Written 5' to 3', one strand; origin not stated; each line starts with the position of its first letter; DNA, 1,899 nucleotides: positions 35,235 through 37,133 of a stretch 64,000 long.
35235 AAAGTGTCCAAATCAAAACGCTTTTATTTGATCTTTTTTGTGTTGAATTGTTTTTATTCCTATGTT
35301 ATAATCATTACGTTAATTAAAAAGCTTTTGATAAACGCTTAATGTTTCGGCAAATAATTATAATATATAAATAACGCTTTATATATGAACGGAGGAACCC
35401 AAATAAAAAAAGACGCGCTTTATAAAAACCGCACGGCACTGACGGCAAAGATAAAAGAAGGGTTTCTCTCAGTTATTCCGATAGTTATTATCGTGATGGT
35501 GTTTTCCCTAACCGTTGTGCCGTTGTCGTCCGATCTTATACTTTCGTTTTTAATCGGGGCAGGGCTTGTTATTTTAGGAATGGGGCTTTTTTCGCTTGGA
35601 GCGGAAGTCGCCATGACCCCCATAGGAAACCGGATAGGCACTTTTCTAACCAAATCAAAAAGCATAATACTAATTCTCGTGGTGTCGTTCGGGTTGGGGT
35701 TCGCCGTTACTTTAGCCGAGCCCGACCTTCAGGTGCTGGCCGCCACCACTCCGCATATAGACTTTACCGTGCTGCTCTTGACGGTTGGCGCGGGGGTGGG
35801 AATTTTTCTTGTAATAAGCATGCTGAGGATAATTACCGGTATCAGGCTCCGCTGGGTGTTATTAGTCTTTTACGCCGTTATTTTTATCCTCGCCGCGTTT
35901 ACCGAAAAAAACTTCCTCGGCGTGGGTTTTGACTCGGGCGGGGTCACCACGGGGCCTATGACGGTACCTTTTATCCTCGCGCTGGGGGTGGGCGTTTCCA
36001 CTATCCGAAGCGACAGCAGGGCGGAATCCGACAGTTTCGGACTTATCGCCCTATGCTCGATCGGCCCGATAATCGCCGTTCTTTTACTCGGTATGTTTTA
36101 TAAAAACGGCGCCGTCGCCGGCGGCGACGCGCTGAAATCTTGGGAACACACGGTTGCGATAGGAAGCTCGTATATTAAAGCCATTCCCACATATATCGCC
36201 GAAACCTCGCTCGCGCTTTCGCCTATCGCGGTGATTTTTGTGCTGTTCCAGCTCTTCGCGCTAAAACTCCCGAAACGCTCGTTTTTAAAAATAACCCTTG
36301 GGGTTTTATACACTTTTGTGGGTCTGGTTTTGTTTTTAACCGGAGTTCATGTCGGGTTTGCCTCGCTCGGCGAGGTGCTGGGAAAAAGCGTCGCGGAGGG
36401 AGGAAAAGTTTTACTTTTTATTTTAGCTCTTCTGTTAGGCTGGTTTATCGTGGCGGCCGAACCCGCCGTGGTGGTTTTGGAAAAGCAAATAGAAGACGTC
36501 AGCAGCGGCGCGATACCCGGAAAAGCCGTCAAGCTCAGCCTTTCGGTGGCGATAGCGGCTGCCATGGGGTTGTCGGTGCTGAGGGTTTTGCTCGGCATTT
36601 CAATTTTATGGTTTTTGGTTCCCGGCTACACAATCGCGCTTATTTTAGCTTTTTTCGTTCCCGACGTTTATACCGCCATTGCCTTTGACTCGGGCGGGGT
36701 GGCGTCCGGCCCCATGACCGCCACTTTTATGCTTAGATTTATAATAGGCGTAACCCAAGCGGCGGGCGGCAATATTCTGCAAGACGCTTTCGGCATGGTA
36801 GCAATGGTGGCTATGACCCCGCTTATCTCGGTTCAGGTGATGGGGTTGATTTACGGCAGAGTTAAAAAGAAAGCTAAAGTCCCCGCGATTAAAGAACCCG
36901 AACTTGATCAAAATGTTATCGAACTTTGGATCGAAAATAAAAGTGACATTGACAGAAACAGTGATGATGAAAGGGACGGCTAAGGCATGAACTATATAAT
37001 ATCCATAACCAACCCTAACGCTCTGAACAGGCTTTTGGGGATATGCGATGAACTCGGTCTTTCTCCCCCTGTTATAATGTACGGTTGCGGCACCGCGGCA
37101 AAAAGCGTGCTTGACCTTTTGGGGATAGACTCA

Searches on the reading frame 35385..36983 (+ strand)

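Call 13: search_protein_families(library=pfam, proteins=[window:35385-36983:+])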
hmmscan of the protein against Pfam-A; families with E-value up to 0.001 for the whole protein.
window:35385-36983:+ (532 aa): 1 family
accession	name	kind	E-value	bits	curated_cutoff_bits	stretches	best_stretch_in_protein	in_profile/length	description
PF07556.16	DUF1538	-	1.6e-133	443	22.6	2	33-238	1-211/211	Protein of unknown function (DUF1538)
